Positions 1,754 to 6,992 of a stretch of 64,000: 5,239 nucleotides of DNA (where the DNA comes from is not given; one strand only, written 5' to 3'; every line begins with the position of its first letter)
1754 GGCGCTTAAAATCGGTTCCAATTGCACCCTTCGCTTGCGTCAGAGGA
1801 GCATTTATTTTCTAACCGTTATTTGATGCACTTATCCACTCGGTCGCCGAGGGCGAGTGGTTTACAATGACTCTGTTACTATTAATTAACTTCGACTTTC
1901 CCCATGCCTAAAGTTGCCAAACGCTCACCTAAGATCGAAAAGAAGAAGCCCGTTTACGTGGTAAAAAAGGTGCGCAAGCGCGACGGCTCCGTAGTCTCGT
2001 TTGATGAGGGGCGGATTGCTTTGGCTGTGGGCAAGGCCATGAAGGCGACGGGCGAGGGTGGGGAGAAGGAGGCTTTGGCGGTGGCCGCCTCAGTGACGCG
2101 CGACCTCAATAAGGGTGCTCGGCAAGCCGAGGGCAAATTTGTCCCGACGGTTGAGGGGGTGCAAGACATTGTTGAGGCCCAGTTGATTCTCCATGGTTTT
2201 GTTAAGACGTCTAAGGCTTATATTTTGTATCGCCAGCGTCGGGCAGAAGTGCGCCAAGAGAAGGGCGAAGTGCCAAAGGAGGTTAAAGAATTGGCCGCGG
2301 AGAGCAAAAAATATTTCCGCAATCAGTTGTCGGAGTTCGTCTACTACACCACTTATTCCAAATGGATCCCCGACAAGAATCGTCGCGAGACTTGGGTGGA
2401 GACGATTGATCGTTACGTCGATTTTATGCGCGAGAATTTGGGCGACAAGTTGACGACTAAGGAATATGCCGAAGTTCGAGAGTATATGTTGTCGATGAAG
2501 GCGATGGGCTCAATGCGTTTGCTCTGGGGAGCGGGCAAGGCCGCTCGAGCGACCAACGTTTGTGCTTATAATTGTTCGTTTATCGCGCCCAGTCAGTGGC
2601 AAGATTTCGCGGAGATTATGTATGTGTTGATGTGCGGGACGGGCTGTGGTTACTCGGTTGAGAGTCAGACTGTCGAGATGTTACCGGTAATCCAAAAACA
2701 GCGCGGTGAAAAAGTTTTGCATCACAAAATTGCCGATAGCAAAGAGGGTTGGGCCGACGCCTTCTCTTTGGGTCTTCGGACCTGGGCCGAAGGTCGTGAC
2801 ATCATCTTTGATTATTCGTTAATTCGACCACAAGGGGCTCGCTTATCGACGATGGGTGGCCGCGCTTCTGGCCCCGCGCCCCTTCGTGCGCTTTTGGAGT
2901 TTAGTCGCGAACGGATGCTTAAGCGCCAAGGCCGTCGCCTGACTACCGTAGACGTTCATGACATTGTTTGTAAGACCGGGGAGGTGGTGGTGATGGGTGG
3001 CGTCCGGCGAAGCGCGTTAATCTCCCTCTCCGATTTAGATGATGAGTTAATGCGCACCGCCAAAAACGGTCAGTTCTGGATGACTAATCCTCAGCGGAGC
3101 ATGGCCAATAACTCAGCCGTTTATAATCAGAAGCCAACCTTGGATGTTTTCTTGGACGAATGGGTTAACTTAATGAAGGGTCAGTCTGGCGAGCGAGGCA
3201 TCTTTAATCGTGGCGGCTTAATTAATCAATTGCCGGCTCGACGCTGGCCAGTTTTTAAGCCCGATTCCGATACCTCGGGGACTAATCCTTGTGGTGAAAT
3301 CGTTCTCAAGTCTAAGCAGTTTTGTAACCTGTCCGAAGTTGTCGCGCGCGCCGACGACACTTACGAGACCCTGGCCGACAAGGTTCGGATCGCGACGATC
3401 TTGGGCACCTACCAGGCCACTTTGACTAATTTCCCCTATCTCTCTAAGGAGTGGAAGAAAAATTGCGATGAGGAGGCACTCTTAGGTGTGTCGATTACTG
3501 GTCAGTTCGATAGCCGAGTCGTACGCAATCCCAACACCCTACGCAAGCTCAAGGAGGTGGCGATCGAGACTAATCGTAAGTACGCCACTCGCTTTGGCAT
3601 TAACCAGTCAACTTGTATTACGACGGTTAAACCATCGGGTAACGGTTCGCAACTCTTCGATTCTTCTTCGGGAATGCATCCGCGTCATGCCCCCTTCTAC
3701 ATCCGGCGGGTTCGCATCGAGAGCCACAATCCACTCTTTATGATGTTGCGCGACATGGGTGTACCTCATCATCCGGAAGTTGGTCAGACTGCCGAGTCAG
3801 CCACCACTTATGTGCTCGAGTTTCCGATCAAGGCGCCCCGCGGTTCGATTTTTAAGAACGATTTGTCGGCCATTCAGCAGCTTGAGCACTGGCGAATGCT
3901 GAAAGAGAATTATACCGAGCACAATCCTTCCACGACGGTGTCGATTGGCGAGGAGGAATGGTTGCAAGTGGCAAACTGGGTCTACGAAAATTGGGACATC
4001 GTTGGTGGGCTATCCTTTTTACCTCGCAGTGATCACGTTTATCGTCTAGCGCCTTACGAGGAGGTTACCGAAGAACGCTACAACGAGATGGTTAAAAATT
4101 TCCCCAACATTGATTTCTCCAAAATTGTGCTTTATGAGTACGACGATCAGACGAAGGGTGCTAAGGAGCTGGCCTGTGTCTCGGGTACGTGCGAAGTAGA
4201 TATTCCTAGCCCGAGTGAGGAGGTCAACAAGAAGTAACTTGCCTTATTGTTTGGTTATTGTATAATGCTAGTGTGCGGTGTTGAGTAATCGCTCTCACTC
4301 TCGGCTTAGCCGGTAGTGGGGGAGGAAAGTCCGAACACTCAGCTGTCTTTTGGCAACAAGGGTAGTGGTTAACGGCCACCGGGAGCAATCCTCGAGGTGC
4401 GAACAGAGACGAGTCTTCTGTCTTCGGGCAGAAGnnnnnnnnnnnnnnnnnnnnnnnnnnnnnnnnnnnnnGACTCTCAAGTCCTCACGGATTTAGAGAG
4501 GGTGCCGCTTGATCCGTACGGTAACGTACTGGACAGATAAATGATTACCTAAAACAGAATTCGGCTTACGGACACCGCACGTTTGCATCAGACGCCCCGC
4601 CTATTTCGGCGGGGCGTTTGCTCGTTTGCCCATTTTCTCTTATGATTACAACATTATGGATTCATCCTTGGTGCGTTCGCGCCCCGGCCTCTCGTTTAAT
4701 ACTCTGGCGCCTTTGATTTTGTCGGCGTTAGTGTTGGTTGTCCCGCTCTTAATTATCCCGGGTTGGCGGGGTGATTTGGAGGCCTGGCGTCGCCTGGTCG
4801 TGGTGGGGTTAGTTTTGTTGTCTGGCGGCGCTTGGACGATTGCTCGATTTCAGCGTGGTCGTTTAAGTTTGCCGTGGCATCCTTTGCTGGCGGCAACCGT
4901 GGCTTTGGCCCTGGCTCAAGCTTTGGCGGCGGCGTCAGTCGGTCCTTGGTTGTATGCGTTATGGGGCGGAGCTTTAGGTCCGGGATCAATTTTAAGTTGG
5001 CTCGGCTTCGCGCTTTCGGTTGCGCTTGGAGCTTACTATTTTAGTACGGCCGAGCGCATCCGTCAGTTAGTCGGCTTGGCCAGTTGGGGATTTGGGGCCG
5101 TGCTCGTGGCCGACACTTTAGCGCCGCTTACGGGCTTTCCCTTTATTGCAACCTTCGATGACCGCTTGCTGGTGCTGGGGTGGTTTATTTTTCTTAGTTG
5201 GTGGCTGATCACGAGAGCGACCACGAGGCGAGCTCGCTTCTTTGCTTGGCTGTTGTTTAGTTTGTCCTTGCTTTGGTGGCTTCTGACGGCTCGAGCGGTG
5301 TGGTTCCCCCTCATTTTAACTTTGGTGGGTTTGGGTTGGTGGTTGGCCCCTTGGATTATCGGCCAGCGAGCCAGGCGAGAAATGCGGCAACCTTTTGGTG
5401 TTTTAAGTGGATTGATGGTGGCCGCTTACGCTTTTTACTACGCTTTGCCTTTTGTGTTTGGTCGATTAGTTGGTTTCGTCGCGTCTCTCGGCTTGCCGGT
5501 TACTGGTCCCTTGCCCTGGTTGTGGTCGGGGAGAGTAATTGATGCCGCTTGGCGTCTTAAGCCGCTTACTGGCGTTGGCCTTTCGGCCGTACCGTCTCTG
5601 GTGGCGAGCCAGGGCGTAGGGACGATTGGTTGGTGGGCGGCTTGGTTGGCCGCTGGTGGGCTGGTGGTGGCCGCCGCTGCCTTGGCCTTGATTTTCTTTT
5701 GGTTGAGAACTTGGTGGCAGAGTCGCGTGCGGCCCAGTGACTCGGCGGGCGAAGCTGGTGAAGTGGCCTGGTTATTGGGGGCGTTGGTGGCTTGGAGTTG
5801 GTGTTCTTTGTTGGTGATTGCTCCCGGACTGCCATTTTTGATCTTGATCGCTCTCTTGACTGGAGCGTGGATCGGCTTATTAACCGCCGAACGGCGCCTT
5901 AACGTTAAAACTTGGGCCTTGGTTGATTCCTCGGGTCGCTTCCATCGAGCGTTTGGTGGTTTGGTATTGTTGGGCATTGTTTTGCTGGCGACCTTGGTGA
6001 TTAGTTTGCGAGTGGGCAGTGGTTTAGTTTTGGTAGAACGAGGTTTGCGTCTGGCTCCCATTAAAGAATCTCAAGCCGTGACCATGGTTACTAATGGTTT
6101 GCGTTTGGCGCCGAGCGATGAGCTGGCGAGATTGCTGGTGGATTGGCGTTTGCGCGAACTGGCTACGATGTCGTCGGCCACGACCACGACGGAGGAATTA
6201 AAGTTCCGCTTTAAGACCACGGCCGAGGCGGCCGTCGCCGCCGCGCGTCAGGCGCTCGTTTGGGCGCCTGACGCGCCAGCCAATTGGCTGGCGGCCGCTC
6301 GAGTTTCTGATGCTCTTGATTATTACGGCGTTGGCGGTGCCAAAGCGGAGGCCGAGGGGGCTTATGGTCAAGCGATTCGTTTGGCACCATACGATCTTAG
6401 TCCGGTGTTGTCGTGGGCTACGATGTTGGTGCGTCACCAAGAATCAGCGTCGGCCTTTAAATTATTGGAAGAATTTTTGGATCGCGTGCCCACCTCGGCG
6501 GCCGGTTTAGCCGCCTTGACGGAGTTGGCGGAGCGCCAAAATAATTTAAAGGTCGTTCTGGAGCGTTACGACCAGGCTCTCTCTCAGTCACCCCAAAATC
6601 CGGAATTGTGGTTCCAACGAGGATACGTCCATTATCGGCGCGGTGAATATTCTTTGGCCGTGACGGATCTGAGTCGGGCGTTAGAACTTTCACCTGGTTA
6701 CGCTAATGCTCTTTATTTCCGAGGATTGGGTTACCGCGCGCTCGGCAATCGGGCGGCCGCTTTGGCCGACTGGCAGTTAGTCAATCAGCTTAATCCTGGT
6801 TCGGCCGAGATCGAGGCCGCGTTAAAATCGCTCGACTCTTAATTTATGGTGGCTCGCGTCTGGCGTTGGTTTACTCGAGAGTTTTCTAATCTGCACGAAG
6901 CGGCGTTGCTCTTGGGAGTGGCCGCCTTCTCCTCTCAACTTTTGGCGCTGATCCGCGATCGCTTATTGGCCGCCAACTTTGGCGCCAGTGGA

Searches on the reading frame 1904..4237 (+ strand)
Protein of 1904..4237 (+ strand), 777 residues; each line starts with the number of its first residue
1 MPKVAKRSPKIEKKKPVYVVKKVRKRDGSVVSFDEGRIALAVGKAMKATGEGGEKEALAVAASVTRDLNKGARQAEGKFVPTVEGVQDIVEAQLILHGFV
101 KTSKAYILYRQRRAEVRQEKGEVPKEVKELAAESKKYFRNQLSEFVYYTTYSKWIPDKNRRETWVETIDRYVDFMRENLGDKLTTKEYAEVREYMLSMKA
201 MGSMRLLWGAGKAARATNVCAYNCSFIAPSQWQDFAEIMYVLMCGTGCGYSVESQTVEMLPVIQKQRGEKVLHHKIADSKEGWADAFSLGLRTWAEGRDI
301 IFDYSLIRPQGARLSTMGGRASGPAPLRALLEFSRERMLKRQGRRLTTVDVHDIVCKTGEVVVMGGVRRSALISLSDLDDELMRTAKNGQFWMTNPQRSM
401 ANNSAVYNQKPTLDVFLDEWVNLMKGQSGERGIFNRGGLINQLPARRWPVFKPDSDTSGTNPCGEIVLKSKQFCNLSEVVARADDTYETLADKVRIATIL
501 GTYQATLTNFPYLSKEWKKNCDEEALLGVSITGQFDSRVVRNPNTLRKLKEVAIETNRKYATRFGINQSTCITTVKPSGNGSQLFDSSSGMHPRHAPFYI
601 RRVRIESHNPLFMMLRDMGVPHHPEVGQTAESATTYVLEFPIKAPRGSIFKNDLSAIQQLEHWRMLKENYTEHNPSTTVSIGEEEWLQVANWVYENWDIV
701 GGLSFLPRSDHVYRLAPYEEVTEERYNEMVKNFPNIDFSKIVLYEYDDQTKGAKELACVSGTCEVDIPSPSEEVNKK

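Call 87: search_protein_families(library=pfam, proteins=[window:1904-4237:+], max_evalue=0.001)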
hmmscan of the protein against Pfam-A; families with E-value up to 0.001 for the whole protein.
window:1904-4237:+ (777 aa): 4 families
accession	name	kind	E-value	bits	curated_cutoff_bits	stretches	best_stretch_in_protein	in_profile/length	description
PF03477.21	ATP-cone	-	1.5e-17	64.3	25.8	1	21-114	1-87/88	ATP cone domain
PF17975.6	RNR_Alpha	-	2.7e-10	41.1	26.4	1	128-193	7-70/101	Ribonucleotide reductase alpha domain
PF21995.1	RNR-II_ins_dom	-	1.9e-08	34.9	27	1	269-331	32-100/107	B12-dependent ribonucleotide reductase, insertion domain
PF02867.20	Ribonuc_red_lgC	-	1.1e-05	24.7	23.9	0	457-498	206-257/523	Ribonucleotide reductase, barrel domain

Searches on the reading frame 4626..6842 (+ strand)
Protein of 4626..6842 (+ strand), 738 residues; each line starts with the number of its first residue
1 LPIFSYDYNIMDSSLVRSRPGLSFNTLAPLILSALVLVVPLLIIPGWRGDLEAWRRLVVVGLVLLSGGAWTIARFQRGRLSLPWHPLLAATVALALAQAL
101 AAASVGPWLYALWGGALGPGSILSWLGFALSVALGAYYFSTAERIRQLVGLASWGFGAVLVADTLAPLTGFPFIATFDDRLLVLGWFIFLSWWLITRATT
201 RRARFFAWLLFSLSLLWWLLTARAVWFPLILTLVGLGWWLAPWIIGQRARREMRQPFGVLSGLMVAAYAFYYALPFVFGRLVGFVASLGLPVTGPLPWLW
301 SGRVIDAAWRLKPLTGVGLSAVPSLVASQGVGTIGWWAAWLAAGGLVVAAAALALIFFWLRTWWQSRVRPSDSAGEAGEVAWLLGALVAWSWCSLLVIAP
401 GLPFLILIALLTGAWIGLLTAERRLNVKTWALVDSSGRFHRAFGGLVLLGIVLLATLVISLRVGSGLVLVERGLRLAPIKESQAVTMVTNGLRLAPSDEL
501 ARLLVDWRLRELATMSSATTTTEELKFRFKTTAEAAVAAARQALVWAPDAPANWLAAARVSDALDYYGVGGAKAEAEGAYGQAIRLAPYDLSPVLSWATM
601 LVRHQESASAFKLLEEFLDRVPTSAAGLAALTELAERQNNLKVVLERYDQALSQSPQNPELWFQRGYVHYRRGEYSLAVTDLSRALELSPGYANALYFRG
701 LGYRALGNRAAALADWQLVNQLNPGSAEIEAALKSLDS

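Call 87: search_protein_families(library=pfam, proteins=[window:4626-6842:+], max_evalue=0.001)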
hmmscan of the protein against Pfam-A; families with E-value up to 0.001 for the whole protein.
window:4626-6842:+ (738 aa): 9 families
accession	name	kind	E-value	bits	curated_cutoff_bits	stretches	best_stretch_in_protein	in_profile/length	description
PF07719.23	TPR_2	-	7e-12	44.9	27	1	659-691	1-33/34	Tetratricopeptide repeat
PF13414.12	TPR_11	-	1.4e-11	44.4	26.8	2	666-703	1-38/42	TPR repeat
PF00515.34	TPR_1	-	6.5e-10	38.8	27.8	1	660-692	2-34/34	Tetratricopeptide repeat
PF13371.12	TPR_9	-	1.7e-09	38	35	1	633-690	3-60/73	Tetratricopeptide repeat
PF13432.12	TPR_16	-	7.5e-08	33.1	32.7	1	640-693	12-65/65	Tetratricopeptide repeat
PF23914.1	TPR_CcmH_CycH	-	8.7e-07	29.3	42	1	539-658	38-154/158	Cytochrome c-type biogenesis protein H TPR domain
PF13428.12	TPR_14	-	2e-06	28.3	23.5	1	659-698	1-40/44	Tetratricopeptide repeat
PF13431.12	TPR_17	-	3.5e-06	27.3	24.4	0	648-678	2-32/34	Tetratricopeptide repeat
PF25064.1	ARM_TT21_5th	-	0.00016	22.4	27.8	1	598-685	8-98/117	TT21 fifth ARM repeats domain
